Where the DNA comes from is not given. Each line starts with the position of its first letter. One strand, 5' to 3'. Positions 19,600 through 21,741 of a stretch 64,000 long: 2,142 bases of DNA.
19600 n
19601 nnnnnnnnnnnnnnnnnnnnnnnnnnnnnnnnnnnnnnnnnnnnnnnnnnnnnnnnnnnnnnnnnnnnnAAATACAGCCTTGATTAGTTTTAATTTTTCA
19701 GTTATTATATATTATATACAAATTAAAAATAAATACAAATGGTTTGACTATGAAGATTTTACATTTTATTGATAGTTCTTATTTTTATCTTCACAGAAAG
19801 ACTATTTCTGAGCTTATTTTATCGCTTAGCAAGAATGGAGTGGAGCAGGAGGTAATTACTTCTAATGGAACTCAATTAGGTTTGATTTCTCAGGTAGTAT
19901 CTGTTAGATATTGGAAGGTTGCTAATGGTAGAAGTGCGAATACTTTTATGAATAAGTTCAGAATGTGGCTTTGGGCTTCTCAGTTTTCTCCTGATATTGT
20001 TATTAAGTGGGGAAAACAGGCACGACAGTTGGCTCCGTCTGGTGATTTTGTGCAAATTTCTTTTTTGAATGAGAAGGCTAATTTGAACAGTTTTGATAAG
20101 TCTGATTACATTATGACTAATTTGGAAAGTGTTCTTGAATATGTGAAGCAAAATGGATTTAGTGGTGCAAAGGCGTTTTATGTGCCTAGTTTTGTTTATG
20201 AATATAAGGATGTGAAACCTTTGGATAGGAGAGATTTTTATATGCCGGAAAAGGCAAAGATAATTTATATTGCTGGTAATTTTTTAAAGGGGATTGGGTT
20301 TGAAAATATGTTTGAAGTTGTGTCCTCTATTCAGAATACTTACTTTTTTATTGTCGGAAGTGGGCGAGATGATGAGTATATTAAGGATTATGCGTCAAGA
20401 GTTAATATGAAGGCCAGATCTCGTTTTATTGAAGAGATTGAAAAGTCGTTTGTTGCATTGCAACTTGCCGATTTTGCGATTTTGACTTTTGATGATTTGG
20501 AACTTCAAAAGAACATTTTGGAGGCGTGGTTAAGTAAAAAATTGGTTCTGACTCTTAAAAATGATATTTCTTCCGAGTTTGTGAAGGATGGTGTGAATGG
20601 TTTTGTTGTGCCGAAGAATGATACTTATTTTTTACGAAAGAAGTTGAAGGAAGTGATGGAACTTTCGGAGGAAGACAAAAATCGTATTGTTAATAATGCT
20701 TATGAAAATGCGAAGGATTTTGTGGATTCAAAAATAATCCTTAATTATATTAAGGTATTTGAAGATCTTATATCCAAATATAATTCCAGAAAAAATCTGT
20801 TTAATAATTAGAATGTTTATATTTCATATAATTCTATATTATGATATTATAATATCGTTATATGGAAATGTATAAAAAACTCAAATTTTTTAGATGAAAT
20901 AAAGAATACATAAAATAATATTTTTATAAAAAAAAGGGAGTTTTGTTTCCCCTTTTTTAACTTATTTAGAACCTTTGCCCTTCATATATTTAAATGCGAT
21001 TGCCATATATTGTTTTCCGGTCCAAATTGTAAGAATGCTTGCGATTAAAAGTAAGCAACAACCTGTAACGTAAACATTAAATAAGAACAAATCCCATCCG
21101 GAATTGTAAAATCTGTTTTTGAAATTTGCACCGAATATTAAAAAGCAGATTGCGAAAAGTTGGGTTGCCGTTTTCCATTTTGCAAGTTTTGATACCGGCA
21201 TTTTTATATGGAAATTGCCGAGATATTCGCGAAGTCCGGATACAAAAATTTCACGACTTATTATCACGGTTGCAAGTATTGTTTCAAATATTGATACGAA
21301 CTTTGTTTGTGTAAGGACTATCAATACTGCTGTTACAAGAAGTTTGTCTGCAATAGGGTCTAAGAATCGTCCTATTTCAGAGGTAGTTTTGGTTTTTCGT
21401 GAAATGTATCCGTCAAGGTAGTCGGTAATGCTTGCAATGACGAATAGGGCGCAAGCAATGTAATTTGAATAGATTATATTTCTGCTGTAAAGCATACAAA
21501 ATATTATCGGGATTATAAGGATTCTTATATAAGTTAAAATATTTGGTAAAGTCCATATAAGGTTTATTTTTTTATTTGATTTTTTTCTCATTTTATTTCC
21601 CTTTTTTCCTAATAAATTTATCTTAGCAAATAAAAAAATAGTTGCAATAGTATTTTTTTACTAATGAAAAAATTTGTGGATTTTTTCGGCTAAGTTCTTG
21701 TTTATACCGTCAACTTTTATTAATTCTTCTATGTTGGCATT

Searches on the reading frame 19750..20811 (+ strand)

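Call 59: search_protein_families(library=pfam, proteins=[window:19750-20811:+], max_evalue=0.00001)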
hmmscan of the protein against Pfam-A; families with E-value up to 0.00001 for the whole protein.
window:19750-20811:+ (353 aa): 2 families
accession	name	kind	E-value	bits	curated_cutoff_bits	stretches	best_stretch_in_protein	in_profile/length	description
PF00534.26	Glycos_transf_1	-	2.5e-12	47.1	26.4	1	159-319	5-171/172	Glycosyl transferases group 1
PF13692.12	Glyco_trans_1_4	-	6.8e-09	36.5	27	1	171-302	3-139/142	Glycosyl transferases group 1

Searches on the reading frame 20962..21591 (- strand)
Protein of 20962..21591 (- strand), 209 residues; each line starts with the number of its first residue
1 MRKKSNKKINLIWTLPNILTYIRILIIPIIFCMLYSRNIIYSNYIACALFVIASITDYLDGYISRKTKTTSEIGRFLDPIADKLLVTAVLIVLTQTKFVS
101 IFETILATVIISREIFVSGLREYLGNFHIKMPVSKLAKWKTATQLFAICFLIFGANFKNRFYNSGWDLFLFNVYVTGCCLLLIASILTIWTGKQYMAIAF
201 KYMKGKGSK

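Call 59: search_protein_families(library=pfam, proteins=[window:20962-21591:-], max_evalue=0.00001)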
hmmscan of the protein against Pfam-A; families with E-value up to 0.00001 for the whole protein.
window:20962-21591:- (209 aa): 1 family
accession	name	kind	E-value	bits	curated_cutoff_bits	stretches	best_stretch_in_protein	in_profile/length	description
PF01066.26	CDP-OH_P_transf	-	1.2e-35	123.6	22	1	13-171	1-138/152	CDP-alcohol phosphatidyltransferase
